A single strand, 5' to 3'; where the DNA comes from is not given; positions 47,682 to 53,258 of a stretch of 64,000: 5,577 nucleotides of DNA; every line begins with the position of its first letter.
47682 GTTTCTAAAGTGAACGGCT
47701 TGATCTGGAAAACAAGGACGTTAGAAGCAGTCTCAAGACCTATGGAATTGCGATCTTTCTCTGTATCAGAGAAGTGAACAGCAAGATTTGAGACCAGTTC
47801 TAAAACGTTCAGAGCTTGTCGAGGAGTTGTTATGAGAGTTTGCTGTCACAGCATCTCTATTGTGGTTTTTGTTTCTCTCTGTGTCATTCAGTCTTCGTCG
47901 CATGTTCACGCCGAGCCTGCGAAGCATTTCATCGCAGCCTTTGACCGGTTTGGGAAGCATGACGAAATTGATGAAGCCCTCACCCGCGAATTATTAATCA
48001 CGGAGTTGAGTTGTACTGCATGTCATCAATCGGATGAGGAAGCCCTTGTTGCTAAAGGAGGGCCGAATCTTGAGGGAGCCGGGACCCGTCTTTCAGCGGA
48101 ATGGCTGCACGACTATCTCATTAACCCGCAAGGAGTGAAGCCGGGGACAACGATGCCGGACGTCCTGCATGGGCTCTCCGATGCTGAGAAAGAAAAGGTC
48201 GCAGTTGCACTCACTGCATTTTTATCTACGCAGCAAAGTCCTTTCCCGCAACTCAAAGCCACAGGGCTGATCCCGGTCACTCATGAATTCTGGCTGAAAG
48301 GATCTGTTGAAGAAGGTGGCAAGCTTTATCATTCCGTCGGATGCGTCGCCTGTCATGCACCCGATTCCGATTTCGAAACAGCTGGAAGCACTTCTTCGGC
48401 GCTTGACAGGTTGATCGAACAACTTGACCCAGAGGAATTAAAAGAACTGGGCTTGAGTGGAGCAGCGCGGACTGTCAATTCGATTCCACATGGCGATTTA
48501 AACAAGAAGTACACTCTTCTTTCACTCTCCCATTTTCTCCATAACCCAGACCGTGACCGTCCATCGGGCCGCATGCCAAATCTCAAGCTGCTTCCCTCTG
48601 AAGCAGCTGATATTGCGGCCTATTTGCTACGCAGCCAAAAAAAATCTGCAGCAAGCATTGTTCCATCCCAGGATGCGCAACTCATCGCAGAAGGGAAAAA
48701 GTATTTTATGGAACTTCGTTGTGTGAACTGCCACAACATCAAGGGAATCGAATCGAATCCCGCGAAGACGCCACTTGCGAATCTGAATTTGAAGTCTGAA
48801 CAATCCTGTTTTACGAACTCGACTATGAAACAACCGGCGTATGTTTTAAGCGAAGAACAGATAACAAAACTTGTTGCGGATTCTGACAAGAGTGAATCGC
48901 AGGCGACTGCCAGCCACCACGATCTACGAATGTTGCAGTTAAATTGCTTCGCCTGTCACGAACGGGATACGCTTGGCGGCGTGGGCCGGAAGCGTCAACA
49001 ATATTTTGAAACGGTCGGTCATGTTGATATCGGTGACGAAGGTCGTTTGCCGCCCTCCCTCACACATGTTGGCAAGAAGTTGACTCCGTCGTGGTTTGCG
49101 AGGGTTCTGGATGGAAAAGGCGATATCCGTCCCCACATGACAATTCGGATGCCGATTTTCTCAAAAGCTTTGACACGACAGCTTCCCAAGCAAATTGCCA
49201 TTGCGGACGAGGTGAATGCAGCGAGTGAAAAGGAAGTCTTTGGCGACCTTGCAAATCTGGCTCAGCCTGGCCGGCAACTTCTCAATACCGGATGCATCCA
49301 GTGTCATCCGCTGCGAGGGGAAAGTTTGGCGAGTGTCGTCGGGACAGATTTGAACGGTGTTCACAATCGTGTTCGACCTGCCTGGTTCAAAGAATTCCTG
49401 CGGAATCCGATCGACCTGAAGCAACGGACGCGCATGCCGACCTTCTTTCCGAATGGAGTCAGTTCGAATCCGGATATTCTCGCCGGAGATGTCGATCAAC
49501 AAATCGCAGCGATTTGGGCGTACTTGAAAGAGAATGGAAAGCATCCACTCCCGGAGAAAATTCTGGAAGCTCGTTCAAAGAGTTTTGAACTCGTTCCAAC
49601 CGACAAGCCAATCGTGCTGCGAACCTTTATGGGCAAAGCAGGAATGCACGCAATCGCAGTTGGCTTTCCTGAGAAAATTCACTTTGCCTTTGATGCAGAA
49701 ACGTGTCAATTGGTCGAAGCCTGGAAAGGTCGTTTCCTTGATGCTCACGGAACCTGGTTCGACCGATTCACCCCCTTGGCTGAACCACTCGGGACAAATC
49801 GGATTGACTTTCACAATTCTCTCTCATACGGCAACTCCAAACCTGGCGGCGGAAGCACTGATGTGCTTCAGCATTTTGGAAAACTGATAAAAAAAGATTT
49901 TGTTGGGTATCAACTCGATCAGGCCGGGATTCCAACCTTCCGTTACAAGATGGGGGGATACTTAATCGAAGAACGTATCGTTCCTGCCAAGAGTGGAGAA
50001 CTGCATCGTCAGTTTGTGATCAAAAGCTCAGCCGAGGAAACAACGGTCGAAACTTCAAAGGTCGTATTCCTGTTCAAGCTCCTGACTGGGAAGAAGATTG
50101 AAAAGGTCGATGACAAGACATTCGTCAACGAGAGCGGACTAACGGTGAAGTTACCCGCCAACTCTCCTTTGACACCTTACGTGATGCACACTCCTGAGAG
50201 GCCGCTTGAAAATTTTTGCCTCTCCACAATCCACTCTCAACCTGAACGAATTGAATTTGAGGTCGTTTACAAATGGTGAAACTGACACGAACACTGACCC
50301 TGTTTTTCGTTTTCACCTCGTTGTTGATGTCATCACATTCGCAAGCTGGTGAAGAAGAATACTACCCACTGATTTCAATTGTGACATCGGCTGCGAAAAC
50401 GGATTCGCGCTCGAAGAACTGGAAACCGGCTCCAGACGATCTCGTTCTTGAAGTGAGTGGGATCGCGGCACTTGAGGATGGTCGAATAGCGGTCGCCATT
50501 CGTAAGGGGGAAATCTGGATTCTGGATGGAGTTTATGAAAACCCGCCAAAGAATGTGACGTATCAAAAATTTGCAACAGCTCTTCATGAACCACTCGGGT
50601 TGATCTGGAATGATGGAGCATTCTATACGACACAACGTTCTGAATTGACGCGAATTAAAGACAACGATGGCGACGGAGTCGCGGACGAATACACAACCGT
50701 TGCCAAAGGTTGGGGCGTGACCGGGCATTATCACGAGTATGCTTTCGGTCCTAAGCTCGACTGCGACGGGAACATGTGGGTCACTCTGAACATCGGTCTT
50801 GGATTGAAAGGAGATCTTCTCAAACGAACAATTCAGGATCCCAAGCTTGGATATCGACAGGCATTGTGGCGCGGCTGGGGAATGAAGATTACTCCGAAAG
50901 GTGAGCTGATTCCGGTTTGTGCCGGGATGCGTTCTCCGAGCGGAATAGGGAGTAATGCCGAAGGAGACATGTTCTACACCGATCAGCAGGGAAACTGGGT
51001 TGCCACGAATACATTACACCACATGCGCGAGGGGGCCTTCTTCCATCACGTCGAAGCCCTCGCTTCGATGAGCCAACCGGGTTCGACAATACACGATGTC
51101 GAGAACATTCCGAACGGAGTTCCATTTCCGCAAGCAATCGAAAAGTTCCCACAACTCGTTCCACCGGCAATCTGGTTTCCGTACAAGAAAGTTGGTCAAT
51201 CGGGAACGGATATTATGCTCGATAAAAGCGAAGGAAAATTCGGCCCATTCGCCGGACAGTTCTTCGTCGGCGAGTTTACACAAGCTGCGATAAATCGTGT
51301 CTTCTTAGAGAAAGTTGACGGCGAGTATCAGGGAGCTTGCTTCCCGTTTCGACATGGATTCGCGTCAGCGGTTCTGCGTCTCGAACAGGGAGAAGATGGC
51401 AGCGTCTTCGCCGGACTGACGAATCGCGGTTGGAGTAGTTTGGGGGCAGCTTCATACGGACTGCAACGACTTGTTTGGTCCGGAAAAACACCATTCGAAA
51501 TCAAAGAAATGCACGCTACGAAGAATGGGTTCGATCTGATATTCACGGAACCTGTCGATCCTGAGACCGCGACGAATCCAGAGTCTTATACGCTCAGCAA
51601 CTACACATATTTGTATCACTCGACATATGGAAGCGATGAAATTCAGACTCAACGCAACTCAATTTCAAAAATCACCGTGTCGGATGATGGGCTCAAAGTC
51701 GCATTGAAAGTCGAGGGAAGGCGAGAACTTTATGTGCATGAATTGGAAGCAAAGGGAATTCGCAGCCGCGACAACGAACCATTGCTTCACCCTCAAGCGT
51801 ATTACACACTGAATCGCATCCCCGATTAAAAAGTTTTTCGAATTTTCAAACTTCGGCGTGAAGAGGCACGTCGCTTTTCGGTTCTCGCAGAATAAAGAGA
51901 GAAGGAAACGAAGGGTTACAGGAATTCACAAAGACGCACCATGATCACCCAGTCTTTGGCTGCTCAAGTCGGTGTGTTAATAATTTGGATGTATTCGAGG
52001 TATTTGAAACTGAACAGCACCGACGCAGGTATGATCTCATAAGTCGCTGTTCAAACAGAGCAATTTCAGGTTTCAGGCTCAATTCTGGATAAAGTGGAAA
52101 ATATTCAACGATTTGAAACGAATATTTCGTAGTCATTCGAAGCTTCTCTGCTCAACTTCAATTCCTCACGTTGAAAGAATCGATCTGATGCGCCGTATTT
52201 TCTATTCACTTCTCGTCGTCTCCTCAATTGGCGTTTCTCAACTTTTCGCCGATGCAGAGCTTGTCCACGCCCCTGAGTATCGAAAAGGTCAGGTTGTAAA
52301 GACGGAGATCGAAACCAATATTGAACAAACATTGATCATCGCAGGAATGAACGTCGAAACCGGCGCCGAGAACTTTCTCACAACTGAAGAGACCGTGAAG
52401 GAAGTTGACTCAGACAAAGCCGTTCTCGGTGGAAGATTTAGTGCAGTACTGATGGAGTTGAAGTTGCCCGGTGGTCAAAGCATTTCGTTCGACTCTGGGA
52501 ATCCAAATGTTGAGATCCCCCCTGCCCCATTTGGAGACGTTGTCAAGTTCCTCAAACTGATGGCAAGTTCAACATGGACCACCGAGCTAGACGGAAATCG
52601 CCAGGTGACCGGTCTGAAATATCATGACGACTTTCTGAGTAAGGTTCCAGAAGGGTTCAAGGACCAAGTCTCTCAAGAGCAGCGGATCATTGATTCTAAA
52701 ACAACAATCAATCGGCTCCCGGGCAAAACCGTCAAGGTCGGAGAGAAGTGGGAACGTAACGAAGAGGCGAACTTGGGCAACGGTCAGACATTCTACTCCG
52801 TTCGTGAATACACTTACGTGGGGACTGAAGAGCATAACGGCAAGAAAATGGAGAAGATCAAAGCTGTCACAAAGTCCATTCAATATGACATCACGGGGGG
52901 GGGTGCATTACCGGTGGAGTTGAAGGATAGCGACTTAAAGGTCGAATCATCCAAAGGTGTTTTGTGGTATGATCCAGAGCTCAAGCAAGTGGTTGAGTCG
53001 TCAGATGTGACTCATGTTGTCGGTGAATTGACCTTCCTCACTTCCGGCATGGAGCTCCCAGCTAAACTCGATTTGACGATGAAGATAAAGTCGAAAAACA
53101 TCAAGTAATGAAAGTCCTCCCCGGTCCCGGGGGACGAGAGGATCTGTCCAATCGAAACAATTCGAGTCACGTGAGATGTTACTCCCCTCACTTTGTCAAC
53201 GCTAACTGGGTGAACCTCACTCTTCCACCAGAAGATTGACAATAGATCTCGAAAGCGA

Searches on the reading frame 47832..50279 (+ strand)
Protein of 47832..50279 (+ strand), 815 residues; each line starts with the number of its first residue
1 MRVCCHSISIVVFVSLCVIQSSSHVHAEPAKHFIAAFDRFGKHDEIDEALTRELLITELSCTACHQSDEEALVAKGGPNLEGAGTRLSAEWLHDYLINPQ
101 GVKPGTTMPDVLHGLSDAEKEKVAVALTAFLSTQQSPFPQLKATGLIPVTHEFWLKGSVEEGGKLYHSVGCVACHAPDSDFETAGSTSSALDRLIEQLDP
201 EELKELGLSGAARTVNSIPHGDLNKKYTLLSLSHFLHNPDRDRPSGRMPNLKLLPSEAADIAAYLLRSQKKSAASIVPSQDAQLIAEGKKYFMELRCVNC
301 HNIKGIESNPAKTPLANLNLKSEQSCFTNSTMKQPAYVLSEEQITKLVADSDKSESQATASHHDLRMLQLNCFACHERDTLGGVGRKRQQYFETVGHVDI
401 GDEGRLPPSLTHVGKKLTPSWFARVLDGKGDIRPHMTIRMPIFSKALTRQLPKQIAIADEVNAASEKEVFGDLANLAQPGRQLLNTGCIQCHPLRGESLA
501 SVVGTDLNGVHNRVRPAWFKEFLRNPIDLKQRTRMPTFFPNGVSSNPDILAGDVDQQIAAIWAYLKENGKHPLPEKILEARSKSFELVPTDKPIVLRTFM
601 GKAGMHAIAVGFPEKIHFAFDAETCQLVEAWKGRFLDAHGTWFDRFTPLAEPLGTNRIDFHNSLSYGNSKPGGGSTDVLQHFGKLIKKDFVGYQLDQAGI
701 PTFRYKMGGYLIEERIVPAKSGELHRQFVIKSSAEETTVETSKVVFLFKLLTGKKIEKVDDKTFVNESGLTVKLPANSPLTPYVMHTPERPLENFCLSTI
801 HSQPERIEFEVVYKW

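Call 13: search_protein_families(library=pfam, proteins=[window:47832-50279:+], max_evalue=0.01)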
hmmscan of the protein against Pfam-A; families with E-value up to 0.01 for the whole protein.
window:47832-50279:+ (815 aa): 7 families
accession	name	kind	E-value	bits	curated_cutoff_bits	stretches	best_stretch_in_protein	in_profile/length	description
PF00034.26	Cytochrom_C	-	7.7e-26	91.7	21.3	3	478-567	2-88/90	Cytochrome c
PF13442.11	Cytochrome_CBB3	-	6.8e-18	65.2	27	1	60-124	13-65/68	Cytochrome C oxidase, cbb3-type, subunit III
PF22113.1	Mtrc-MtrF_II-IV_dom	-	4e-06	26.9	30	0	296-380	8-92/176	Outer membrane cytochrome MtrC/MtrF-like, domains II/IV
PF02433.20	FixO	-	9.9e-05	22.4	29.6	1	76-118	102-144/219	Cytochrome C oxidase, mono-heme subunit/FixO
PF14522.11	Cytochrome_C7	-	0.00013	22.1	24.8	0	50-71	33-54/67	Cytochrome c7 and related cytochrome c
PF20601.3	DUF6797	-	0.0015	19.7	24.9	1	619-698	2-81/96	Domain of unknown function (DUF6797)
PF06537.16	DHOR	-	0.0045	15.9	22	0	158-189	362-391/499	Di-haem oxidoreductase, putative peroxidase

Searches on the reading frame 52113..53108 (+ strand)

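Call 13: search_protein_families(library=pfam, proteins=[window:52113-53108:+], max_evalue=0.01)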
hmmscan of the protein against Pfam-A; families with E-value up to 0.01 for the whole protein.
window:52113-53108:+ (331 aa): 1 family
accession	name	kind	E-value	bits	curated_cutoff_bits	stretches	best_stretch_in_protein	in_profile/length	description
PF19777.4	DUF6263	-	0.0011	19.1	26.7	0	178-222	88-131/196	Family of unknown function (DUF6263)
